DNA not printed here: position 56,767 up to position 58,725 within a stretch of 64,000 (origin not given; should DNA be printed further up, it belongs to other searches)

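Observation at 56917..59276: Two separate TadG/TadE-like pseudopilin triads with no Tad secretion machinery nearby; the second sits beside flagellin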

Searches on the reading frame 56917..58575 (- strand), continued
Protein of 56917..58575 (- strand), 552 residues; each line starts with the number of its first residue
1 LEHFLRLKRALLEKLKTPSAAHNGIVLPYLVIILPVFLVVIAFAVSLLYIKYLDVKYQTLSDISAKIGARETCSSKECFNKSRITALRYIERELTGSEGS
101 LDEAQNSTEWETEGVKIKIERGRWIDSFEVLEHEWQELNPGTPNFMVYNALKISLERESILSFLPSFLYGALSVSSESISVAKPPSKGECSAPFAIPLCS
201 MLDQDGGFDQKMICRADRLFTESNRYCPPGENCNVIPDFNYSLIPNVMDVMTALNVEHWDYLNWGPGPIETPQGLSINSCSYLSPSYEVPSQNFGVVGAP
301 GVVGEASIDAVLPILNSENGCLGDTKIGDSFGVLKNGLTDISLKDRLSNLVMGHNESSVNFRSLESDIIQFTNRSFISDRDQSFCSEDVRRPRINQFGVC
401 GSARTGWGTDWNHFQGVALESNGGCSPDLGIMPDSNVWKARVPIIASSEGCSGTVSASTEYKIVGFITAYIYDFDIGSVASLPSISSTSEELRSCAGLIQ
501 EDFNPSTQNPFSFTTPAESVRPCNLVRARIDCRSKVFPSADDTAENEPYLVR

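Call 34: search_protein_families(library=pfam, proteins=[L011:106-2547:+, L011:2556-5099:+, L011:5408-8188:-, L010:1231-4359:+, L010:4395-8630:+, L010:8630-12151:+, L010:14868-18395:+, L010:13811-14878:+], max_evalue=0.01)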
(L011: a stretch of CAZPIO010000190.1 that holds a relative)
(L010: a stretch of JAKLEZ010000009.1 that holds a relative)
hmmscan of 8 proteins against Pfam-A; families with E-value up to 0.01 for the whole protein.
L011:106-2547:+ (813 aa): 0 families

L011:2556-5099:+ (847 aa): 1 family
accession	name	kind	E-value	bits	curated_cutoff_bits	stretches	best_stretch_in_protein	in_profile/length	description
PF13400.11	Tad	-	0.0091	16.7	22.3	0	42-80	9-46/47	Putative Flp pilus-assembly TadE/G-like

L011:5408-8188:- (926 aa): 5 families
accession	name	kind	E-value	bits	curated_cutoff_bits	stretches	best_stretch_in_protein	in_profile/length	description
PF00069.31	Pkinase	-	2.2e-56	191.6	31.7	1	95-339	2-255/263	Protein kinase domain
PF07714.23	PK_Tyr_Ser-Thr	-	6.9e-32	111.2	23.1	1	99-336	6-250/258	Protein tyrosine and serine/threonine kinase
PF01636.29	APH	-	0.00015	22.1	23.2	0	205-244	161-202/239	Phosphotransferase enzyme family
PF03109.22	ABC1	-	0.00048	19.8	22.9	1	166-240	142-215/244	ABC1 atypical kinase-like domain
PF17667.7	Pkinase_fungal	-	0.005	16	24.1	1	210-267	305-369/387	Fungal protein kinase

L010:1231-4359:+ (1042 aa): 2 families
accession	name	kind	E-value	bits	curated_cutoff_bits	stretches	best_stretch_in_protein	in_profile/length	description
PF13229.12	Beta_helix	-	1.2e-39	135.9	25.9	5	277-425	2-156/158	Right handed beta helix region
PF05048.19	NosD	-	3.9e-18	66.1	23.6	3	235-409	6-173/212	Periplasmic copper-binding protein (NosD)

L010:4395-8630:+ (1411 aa): 4 families
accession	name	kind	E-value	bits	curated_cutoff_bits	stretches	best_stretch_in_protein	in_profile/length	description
PF13517.12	FG-GAP_3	-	3.1e-93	306.8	26.9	19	567-627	1-60/61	FG-GAP-like repeat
PF01839.29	FG-GAP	-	1.6e-40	136.8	22.1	1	66-85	2-21/37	FG-GAP repeat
PF20009.4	GEVED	-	0.0051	18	24.4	0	710-755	2-48/78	GEVED domain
PF13499.12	EF-hand_7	-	0.0061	17.3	30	0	1317-1385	1-54/67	EF-hand domain pair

L010:8630-12151:+ (1173 aa): 0 families

L010:14868-18395:+ (1175 aa): 1 family
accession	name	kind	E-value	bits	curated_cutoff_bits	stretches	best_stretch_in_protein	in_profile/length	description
PF13191.12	AAA_16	-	8.6e-05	23.5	32.6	1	42-202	9-142/167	AAA ATPase domain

L010:13811-14878:+ (355 aa): 1 family
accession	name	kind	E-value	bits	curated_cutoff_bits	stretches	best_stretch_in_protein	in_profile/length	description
PF13182.11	DUF4007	-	9.6e-76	255.1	27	1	38-339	1-283/288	Protein of unknown function (DUF4007)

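Call 39: search_protein_representatives(alignment_id=A1)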
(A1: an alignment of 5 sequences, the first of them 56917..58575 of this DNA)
Query: 5 sequences, 570 profile positions. Proteins with E-value up to 0.001 (for the whole library): 226; up to 1e-10: 158; up to 1e-30: 117. The best 150 are listed.
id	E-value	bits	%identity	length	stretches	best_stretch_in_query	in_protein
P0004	6.4e-284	959.3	-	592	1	1-570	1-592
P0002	1.2e-272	922.1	-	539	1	12-570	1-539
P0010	1.5e-176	604.8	-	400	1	175-570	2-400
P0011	1.8e-99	350.4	-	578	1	22-569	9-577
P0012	2.8e-86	306.8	-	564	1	22-561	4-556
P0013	1.6e-77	277.9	-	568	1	18-499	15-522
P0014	3.1e-74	267.0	-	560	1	24-568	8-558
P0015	2.2e-73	264.2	-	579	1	16-569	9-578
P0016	4.7e-73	263.1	-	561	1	15-557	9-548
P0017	8.2e-68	245.8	-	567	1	21-560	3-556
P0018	9.9e-65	235.7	-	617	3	20-230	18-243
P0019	2.7e-64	234.2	-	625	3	20-251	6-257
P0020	6.6e-63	229.6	-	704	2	13-244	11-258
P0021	8.2e-63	229.3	-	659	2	9-249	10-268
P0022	2.8e-62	227.6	-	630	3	22-249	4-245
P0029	6.0e-59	216.6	-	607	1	19-563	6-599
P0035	1.1e-55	205.7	-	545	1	22-562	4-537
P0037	4.4e-55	203.8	-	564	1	21-568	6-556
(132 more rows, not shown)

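Call 41: search_protein_families(library=pfam, alignment_id=A2, max_evalue=0.01)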
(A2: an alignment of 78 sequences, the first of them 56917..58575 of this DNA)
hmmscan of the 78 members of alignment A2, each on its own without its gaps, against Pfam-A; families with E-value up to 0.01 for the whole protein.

A. member 1, window:56917-58575:- (552 aa): 0 families

B. families by the number of members that match (of 78 scanned): 4 families
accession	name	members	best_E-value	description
PF13400.11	Tad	58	6.4e-10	Putative Flp pilus-assembly TadE/G-like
PF09977.15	Tad_C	17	5e-09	Putative Tad-like Flp pilus-assembly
PF07811.17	TadE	3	1.1e-05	TadE-like protein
PF04706.18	Dickkopf_N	1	0.0056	Dickkopf N-terminal cysteine-rich region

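Call 42: search_solved_structures(query=A2, max_evalue=1, show_alignments=2)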
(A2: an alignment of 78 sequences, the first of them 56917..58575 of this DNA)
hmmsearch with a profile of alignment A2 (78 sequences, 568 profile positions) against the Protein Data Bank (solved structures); distinct sequences matched with E-value up to 1: 0.

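Call 47: find_encoding_contigs(protein=P0011, flank=10000, max_places=3)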
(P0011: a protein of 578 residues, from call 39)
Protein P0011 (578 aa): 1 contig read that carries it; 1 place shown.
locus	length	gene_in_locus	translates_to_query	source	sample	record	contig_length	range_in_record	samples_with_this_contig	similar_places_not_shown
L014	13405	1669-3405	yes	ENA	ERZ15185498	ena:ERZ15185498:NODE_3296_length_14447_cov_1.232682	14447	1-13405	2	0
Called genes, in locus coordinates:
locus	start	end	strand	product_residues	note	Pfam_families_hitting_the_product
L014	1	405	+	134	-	?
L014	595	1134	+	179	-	PF07811:TadE (weak)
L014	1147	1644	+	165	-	-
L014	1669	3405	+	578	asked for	-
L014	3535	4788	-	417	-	PF00669:Flagellin_N, PF00700:Flagellin_C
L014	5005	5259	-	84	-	-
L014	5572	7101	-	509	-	-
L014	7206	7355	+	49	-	-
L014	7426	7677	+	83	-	-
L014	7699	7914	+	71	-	-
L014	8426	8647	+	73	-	-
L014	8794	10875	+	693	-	-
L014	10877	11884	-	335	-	PF01048:PNP_UDP_1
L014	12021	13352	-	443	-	-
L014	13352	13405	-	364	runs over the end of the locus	?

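Call 48: find_encoding_contigs(protein=P0018, flank=10000, max_places=3)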
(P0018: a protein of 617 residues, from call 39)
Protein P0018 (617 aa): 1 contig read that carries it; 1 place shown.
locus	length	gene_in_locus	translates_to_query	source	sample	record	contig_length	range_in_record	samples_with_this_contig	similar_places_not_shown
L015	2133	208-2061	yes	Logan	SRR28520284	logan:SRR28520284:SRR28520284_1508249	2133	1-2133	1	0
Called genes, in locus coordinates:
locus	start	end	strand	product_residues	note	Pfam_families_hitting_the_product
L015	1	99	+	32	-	?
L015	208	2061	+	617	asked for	PF13400:Tad (weak)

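Call 52: find_related_loci(query=A4, collection=metagenome_contigs, flank=10000)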
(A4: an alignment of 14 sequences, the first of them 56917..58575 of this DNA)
Query A4 (552 aa) in metagenome_contigs; peptide patterns used: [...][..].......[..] (x = any residue, [..] = any of these).
168 stretches matched a pattern; 4 encode a relative of the query (tblastn E <= 1e-3); 4 distinct loci.
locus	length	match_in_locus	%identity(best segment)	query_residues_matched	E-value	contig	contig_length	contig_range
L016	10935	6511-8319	23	112-545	1e-23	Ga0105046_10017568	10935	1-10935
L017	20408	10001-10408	36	117-242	2e-19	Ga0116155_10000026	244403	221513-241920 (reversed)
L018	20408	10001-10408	36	117-242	2e-19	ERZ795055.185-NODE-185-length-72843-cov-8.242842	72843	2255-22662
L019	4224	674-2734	35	117-552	1e-15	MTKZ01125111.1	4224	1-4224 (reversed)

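Call 53: find_encoding_contigs(protein=P0012, flank=10000, max_places=3)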
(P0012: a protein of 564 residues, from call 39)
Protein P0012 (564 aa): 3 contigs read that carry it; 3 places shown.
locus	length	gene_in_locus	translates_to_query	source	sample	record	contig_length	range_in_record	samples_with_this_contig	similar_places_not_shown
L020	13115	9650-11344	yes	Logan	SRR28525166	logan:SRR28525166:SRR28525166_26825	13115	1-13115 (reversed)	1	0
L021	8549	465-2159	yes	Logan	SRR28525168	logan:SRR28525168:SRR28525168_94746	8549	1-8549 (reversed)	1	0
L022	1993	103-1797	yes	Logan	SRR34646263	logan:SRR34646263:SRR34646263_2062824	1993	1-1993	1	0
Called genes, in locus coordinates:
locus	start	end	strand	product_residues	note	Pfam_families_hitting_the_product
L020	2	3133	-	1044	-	?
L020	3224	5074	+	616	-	-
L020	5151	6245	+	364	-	-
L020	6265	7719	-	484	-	PF13581:HATPase_c_2 (faint), PF00512:HisKA, PF02518:HATPase_c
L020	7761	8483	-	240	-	PF00072:Response_reg, PF00486:Trans_reg_C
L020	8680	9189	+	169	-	-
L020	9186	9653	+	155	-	-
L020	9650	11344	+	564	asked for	-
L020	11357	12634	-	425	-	PF13489:Methyltransf_23, PF08241:Methyltransf_11, PF08242:Methyltransf_12, PF13649:Methyltransf_25, PF13847:Methyltransf_31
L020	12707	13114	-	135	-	?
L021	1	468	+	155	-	?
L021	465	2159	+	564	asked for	-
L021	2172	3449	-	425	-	PF13489:Methyltransf_23, PF08241:Methyltransf_11, PF08242:Methyltransf_12, PF13649:Methyltransf_25, PF13847:Methyltransf_31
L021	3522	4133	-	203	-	-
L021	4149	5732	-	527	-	PF01075:Glyco_transf_9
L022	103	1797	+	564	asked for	-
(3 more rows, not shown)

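Call 54: find_encoding_contigs(protein=P0029, flank=10000, max_places=3)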
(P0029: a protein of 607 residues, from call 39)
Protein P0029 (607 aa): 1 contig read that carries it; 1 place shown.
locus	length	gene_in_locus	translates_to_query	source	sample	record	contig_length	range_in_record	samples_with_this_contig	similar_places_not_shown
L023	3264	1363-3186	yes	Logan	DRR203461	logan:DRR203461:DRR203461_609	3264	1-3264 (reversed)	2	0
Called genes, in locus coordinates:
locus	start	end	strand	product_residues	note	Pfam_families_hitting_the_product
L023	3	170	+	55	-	?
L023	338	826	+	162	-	PF07811:TadE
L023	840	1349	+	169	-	PF07811:TadE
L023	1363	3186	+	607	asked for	PF13400:Tad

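Call 55: predict_structure(alignment_id=A2)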
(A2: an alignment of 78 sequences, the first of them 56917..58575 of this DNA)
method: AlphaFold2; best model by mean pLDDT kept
length: 552 residues; sequences in the alignment: 78
mean_pLDDT: 89.2   pTM: 0.88
mean pLDDT of the five models: 89.2, 88.1, 87.8, 87.4, 87.2
residues with pLDDT >= 90: 367; 70-90: 133; 50-70: 42; < 50: 10
segments of 3 or more residues with pLDDT < 50: 257-266
pLDDT, mean of each block of 10 residues (from residue 1): 75 64 78 94 92 97 98 95 98 96 95 97 96 97 97 94 72 94 93 98 94 93 95 94 80 53 49 78 90 97 98 98 97 98 96 95 90 88 79 80 94 89 70 92 97 93 97 97 86 83 77 92 97 88 89 94
secondary structure, 60 per line:
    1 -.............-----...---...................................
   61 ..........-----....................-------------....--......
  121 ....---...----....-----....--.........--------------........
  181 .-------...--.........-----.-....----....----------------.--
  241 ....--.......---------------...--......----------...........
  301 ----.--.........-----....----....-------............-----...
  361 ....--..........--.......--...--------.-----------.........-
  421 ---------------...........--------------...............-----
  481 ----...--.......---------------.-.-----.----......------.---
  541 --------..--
elements in order: H2-14 H26-70 H76-95 E109-112 E115-124 E128-130 H135-138 H144-147 E150-158 E173-181 E189-191 E194-197 H198-201 H210-213 E218-221 E241-244 H247-253 E269-271 E274-279 H290-293 E294-300 H308-316 E322-325 E330-333 H341-352 E358-360 H361-364 E367-373 H379-385 H411-419 E436-446 E461-475 H490-496 E525-530

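Call 82: find_homologous_proteins(query=A2, max_evalue=0.00001)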
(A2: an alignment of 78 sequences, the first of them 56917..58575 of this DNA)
Query A2 (78 sequences) (552 aa, profile of the alignment): 4 proteins with E <= 0.00001 among 8000 candidates.
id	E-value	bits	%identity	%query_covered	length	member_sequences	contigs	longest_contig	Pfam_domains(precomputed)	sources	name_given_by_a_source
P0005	5.0e-148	512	36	99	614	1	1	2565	-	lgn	-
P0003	8.9e-146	505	44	99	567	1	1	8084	-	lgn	-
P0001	2.8e-142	493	100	98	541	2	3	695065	-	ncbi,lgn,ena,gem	-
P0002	2.6e-141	490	80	98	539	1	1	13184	-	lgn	-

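Call 83: list_cluster_members(proteins=[P0001, P0006, P0013, P0014, P0015, P0016, P0017, P0029, P0035, P0037])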
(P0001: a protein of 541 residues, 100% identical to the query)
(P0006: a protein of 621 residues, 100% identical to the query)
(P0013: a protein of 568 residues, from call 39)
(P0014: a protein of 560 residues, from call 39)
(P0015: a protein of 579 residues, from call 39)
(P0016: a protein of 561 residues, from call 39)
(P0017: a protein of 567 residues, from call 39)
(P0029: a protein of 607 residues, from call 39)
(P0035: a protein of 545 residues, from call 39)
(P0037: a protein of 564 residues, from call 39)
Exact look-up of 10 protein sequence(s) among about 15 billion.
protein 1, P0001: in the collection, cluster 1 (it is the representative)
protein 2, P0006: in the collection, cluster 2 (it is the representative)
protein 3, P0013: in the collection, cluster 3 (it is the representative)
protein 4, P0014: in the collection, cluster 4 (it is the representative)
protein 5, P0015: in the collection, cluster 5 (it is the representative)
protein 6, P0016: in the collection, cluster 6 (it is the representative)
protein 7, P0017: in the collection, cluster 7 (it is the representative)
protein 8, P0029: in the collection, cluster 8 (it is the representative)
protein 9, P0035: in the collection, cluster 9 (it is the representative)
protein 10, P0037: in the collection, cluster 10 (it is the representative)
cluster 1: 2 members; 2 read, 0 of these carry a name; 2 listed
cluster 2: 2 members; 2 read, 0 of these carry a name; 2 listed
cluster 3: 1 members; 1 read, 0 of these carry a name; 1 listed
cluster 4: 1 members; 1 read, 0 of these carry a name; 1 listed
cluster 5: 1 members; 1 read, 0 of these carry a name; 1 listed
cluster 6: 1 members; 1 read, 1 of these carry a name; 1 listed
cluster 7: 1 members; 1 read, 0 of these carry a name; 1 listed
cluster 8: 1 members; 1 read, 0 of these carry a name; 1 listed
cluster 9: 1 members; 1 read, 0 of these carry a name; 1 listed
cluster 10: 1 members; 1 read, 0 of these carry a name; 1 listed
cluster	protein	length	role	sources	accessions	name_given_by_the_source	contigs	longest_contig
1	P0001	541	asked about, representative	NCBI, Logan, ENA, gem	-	-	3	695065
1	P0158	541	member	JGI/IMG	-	-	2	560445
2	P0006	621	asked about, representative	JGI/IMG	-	-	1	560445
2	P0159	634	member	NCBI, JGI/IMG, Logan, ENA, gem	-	-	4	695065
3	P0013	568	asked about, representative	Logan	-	-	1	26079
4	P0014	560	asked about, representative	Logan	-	-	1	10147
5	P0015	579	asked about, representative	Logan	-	-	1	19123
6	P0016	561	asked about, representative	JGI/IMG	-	hypothetical protein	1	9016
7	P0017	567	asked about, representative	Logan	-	-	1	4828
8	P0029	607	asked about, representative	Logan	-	-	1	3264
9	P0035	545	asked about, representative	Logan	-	-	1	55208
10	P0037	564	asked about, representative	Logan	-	-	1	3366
